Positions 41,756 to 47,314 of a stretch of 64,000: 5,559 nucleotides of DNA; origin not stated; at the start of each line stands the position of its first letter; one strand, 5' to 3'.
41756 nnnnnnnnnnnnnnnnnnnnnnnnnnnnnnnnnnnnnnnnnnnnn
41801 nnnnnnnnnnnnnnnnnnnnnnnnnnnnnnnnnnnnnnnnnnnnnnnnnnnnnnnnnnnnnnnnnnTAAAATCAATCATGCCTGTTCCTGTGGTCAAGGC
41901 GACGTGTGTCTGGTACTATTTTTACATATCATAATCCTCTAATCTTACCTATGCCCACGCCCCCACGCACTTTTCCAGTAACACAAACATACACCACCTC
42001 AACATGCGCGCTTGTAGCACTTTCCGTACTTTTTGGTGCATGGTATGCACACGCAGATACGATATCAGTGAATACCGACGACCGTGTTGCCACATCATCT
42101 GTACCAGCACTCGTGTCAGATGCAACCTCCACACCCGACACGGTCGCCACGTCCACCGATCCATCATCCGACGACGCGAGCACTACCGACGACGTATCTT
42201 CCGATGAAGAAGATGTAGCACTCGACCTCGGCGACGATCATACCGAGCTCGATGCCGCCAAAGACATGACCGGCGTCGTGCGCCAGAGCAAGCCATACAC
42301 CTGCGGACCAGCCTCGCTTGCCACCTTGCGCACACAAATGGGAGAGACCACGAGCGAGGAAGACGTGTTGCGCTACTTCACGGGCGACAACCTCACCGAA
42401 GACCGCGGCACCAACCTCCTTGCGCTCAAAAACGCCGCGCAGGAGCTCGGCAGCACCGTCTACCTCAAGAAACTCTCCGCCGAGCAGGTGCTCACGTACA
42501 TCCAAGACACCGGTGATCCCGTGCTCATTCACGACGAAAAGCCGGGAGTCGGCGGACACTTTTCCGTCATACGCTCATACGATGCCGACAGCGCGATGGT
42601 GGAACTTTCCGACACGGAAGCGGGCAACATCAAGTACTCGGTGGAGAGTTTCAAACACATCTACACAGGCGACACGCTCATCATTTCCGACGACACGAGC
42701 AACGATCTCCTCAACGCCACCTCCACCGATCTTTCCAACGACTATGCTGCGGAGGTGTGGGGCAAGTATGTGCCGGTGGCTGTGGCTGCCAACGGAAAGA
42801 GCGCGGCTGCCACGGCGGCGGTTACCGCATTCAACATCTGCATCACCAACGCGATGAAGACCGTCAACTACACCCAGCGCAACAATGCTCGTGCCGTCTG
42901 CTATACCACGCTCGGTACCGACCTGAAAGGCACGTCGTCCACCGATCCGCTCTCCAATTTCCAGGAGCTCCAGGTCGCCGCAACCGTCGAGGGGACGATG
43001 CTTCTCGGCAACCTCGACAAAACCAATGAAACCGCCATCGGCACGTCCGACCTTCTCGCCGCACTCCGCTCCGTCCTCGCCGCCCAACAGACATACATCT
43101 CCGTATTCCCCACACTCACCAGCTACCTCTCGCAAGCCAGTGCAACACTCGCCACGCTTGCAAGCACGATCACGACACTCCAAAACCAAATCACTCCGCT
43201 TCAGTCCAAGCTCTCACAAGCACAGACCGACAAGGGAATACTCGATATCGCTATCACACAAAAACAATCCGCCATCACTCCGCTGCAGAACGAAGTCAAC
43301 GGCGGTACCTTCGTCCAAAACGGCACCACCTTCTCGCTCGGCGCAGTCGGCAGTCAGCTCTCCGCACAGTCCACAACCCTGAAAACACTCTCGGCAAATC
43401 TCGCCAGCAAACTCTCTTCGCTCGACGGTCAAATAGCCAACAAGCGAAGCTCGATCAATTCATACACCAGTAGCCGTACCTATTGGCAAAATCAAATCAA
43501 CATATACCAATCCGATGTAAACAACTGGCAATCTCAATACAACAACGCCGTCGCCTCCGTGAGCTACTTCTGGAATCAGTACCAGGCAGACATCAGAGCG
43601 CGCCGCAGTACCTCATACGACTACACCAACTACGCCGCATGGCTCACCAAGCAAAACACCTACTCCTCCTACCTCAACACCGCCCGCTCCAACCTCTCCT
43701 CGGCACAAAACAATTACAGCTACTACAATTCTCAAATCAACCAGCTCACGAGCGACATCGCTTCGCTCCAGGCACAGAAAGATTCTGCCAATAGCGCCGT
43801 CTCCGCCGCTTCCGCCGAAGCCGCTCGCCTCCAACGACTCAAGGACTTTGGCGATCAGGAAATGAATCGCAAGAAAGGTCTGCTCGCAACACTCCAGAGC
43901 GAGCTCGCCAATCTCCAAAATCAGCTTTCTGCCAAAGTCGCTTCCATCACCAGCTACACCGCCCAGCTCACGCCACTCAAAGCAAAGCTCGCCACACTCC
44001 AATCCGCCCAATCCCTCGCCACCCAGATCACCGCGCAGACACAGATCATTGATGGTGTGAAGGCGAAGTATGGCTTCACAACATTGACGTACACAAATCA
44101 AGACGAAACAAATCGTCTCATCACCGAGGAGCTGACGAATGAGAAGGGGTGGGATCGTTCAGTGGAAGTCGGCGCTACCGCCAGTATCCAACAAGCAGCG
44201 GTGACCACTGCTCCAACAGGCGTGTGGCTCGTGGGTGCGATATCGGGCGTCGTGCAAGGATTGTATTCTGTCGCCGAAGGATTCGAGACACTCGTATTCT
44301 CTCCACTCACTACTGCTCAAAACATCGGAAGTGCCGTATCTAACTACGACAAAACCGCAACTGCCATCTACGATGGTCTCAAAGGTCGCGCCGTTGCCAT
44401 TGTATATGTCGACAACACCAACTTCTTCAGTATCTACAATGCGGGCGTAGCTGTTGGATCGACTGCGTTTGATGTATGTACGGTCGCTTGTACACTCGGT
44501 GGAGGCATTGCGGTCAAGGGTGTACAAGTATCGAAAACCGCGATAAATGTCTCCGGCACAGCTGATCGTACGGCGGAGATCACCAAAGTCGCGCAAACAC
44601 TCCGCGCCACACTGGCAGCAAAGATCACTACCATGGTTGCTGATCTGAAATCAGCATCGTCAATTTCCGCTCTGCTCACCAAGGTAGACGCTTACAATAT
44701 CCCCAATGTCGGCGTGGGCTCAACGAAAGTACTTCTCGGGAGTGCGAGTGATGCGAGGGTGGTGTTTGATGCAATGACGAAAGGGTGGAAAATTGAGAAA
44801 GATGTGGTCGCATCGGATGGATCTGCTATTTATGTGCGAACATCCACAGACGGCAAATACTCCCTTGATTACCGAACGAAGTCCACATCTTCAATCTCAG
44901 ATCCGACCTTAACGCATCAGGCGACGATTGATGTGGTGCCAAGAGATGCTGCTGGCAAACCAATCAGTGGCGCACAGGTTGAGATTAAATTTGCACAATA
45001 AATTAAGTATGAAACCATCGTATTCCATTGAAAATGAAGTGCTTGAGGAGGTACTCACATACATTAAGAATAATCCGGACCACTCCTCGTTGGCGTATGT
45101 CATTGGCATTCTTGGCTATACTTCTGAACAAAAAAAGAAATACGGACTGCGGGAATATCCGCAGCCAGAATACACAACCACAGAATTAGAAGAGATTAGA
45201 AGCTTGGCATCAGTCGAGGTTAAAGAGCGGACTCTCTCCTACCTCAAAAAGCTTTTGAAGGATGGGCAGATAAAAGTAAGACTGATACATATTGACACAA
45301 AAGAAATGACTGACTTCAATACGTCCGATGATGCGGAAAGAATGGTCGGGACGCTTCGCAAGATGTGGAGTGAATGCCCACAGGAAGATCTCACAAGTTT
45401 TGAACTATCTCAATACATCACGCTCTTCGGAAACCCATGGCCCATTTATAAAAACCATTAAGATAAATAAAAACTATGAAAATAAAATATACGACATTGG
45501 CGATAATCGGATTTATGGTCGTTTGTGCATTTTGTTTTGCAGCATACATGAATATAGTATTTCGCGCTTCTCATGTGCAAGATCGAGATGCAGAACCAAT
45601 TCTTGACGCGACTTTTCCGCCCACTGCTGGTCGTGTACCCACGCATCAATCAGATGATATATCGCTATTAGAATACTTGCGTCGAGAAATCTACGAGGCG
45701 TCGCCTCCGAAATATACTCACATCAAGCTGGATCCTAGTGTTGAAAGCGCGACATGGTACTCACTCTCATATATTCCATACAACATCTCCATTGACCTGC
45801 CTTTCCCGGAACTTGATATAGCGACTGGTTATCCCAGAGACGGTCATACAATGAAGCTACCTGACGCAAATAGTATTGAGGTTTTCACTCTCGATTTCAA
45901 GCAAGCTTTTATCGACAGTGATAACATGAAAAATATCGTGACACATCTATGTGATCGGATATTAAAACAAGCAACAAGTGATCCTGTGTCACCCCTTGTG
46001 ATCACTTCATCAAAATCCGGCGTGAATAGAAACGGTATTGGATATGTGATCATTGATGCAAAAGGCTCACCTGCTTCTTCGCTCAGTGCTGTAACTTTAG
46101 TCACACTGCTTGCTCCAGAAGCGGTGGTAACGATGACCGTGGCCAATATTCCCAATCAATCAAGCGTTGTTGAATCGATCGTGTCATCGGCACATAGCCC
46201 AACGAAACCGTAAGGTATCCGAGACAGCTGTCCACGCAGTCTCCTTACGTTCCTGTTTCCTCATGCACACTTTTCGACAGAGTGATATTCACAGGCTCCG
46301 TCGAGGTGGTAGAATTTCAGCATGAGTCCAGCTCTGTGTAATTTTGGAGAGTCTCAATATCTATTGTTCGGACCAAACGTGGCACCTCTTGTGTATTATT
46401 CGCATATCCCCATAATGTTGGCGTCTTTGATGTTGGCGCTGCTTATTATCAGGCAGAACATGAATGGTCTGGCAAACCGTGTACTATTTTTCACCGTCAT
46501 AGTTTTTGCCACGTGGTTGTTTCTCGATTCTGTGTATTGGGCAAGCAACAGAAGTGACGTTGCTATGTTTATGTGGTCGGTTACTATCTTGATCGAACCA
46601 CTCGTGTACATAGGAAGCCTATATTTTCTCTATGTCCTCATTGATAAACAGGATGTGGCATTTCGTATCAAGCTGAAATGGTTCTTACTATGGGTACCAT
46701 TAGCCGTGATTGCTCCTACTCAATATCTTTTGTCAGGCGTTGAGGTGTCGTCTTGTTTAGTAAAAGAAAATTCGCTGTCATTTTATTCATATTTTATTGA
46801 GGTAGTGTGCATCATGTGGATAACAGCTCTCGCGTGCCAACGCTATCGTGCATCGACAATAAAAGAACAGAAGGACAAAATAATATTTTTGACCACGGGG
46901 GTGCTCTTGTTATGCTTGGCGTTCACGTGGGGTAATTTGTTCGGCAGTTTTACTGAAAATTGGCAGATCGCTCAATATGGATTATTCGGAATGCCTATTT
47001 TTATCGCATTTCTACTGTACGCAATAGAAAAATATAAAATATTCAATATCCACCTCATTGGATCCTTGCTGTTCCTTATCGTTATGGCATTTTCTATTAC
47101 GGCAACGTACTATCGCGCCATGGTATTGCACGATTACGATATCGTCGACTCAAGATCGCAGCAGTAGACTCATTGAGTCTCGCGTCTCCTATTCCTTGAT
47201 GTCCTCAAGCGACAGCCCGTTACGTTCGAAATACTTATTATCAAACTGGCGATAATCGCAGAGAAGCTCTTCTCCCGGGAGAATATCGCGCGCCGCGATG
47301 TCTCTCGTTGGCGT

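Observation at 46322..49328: SET-domain gene sandwiched between a sensor histidine kinase and a kinase-less paralog of its membrane sensor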

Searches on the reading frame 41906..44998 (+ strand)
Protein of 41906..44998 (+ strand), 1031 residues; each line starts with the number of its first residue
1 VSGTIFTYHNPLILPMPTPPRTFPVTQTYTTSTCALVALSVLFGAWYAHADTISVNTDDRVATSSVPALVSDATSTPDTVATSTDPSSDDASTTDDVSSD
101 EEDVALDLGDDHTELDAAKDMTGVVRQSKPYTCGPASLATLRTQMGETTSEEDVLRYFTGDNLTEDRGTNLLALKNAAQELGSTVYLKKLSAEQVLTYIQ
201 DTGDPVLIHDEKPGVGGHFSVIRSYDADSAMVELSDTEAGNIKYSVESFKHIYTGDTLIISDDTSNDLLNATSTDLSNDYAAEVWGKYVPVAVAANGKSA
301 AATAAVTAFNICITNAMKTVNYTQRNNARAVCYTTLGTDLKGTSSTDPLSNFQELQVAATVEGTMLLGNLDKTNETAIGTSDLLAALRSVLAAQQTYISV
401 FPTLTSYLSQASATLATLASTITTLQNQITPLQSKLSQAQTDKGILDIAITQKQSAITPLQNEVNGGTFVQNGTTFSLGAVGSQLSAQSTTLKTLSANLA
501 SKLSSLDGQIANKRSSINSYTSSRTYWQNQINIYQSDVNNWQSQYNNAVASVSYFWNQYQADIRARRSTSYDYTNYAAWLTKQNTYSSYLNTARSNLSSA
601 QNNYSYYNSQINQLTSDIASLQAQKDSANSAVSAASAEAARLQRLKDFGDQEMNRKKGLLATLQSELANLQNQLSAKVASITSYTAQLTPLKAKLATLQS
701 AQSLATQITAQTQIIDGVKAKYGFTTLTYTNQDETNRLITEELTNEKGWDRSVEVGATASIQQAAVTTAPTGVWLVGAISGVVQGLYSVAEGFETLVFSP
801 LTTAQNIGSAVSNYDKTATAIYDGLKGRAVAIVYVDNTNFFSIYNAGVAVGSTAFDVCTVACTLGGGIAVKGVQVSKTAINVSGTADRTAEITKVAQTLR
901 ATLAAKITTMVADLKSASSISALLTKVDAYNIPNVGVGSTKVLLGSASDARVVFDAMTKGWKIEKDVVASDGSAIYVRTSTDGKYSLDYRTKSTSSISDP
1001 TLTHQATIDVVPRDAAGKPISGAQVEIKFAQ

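Call 8: search_protein_families(library=pfam, proteins=[window:41906-44998:+], max_evalue=0.001)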
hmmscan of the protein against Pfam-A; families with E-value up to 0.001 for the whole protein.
window:41906-44998:+ (1031 aa): 8 families
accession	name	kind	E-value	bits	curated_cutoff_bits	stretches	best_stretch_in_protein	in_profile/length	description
PF03412.21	Peptidase_C39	-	2.4e-13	50.5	22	1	124-263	4-131/133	Peptidase C39 family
PF14362.11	DUF4407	-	6.9e-07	29.3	31.3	1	594-707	122-241/297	Domain of unknown function (DUF4407)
PF08614.16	ATG16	-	3.6e-05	24.5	33.7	1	585-675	78-168/200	Autophagy protein 16 (ATG16)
PF01920.25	Prefoldin_2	-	7.3e-05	23.1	27.6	0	405-441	61-97/106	Prefoldin subunit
PF25764.1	KIF21A_4th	-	0.00014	22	33.1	0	486-626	13-152/183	KIF21A-like domain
PF10473.14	CENP-F_leu_zip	-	0.0003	21.3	34.5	0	594-683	9-98/140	Leucine-rich repeats of kinetochore protein Cenp-F/LEK1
PF17675.6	APG6_N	-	0.0004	21.3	45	0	568-676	23-127/132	Apg6 coiled-coil region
PF06785.16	UPF0242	-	0.00043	20.8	33.5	0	588-698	83-190/194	Uncharacterised protein family (UPF0242) N-terminus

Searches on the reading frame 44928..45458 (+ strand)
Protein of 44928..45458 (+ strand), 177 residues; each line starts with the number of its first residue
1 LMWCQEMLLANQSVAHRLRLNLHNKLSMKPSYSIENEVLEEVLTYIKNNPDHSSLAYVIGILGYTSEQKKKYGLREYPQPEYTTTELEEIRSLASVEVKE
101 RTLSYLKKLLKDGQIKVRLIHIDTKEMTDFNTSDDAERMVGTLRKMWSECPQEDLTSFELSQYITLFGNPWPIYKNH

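Call 3: search_protein_families(library=pfam, proteins=[window:44928-45458:+], max_evalue=0.01)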
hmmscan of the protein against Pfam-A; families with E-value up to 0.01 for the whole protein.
window:44928-45458:+ (177 aa): 1 family
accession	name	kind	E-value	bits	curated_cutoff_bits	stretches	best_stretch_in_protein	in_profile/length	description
PF13525.12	YfiO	-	0.0083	16.4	25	0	37-95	60-118/203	Outer membrane lipoprotein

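Call 96: search_protein_families(library=padloc, proteins=[window:44928-45458:+], max_evalue=0.001)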
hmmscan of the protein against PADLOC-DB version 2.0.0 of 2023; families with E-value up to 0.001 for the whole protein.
window:44928-45458:+ (177 aa): 0 families

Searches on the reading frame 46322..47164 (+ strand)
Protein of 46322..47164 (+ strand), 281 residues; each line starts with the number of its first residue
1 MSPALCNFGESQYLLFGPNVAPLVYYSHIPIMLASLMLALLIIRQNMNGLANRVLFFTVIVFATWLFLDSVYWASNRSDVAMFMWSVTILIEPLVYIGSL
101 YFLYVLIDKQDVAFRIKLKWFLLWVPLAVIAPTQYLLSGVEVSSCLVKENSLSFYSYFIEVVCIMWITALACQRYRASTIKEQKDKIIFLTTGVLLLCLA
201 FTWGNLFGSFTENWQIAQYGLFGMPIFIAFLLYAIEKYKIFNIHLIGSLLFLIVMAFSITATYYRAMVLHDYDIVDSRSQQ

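Call 3: search_protein_families(library=pfam, proteins=[window:46322-47164:+], max_evalue=0.01)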
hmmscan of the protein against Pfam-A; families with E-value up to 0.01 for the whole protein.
window:46322-47164:+ (281 aa): 0 families

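Call 10: find_homologous_proteins(query=window:46322-47164:+)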
Query window:46322-47164:+ (281 aa): 4 proteins with E <= 0.001 among 2105 candidates.
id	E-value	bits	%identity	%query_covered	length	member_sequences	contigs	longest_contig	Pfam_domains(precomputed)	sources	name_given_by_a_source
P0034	1.3e-153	529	100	87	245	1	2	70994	-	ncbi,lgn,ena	-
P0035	9.2e-79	283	52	88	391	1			PF00512.32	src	-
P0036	3.0e-69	252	50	81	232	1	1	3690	-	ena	-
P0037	2.6e-43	167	33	95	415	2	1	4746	PF00512.32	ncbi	ncbi:hypothetical protein COW91_01875, partial [Candidatus Nomurabacteria bacterium CG22_combo_CG10-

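Call 23: search_protein_families(library=pfam, proteins=[window:46322-47164:+], max_evalue=5)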
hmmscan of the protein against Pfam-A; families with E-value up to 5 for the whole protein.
window:46322-47164:+ (281 aa): 0 families

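Call 24: search_protein_families(library=ncbifam, proteins=[window:46322-47164:+], max_evalue=1)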
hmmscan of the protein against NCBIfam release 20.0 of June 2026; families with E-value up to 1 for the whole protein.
window:46322-47164:+ (281 aa): 2 families
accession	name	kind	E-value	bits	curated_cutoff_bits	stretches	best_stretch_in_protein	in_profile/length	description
NF041730.1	XrtH_assoc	equivalog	0.012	15.3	35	1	222-269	90-137/184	exosortase H-associated membrane protein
TIGR04527.1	mycoplas_twoTM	subfamily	0.027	14.2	125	1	234-272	4-42/248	MG_279/MG_280 family protein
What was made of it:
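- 46322..47167 (+): Kinase-less paralog of the sensor domain (281 aa). It has 8 predicted TM helices, ends after TM8, and has no DHp or ATPase domain. No Pfam or NCBIfam hit (calls 3, 23, 24).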

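Call 26: find_encoding_contigs(protein=P0034, flank=3000, max_places=3)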
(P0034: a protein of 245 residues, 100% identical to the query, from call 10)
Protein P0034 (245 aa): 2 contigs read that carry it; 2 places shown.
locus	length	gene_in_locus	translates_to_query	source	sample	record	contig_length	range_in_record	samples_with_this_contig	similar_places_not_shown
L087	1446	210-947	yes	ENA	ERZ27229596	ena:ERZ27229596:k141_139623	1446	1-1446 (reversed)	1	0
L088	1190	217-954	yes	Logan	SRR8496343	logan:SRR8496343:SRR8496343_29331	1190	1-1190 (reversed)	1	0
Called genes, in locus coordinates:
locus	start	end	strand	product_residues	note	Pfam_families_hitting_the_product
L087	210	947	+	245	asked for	-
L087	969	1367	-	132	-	PF00856:SET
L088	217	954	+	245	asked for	-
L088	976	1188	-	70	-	?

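Call 27: find_encoding_contigs(protein=P0036, flank=5000, max_places=3)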
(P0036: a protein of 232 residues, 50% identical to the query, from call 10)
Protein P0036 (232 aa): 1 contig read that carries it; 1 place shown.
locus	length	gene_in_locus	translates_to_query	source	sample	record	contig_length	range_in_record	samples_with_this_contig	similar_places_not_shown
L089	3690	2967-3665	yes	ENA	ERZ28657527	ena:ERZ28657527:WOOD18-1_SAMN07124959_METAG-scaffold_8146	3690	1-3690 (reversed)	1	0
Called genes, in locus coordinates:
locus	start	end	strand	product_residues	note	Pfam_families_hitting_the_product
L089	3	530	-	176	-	?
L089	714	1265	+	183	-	-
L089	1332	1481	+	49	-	-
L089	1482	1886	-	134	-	PF00856:SET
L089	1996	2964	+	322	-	PF13847:Methyltransf_31 (weak)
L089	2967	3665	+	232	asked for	-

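Call 96: search_protein_families(library=padloc, proteins=[window:46322-47164:+], max_evalue=0.001)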
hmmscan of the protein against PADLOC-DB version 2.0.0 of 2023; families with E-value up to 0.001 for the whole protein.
window:46322-47164:+ (281 aa): 0 families
